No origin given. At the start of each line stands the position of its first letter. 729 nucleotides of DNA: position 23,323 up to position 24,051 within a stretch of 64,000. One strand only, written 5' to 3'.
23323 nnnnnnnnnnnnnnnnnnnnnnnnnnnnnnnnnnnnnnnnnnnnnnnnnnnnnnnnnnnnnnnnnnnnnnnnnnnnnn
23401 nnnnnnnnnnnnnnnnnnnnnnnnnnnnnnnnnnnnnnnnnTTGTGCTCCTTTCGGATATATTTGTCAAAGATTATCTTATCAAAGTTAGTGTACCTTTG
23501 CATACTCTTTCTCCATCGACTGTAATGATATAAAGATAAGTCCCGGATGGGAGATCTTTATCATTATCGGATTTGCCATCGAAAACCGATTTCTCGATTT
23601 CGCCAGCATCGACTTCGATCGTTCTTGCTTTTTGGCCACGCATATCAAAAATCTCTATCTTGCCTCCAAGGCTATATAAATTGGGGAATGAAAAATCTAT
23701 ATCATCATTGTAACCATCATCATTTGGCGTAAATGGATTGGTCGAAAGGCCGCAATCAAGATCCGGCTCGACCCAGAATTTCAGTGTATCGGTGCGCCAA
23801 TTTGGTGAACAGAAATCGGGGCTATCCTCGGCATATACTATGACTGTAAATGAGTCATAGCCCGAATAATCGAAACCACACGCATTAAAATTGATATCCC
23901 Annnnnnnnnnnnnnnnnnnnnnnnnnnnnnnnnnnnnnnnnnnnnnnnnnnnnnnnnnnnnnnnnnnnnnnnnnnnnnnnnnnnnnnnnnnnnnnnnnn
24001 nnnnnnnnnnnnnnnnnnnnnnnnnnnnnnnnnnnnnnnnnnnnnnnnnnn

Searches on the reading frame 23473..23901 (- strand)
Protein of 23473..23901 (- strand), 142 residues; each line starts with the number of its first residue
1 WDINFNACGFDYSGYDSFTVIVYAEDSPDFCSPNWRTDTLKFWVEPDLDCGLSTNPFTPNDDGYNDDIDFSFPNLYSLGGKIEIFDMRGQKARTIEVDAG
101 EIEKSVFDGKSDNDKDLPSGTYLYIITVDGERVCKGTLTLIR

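Call 87: search_protein_families(library=ncbifam, proteins=[window:23473-23901:-], max_evalue=0.01)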
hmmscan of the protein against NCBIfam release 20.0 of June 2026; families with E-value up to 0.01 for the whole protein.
window:23473-23901:- (142 aa): 3 families
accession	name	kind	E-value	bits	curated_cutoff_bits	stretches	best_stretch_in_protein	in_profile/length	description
TIGR04131.1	Bac_Flav_CTERM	domain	6.3e-09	35.9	35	1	55-142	5-85/85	T9SS type B sorting domain-containing protein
TIGR04183.1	Por_Secre_tail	domain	5.4e-05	23.1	23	1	66-131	7-63/72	T9SS type A sorting domain-containing protein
NF033707.1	T9SS_sortase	equivalog_domain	0.0004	18.1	420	1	34-130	978-1079/1095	type IX secretion system sortase PorU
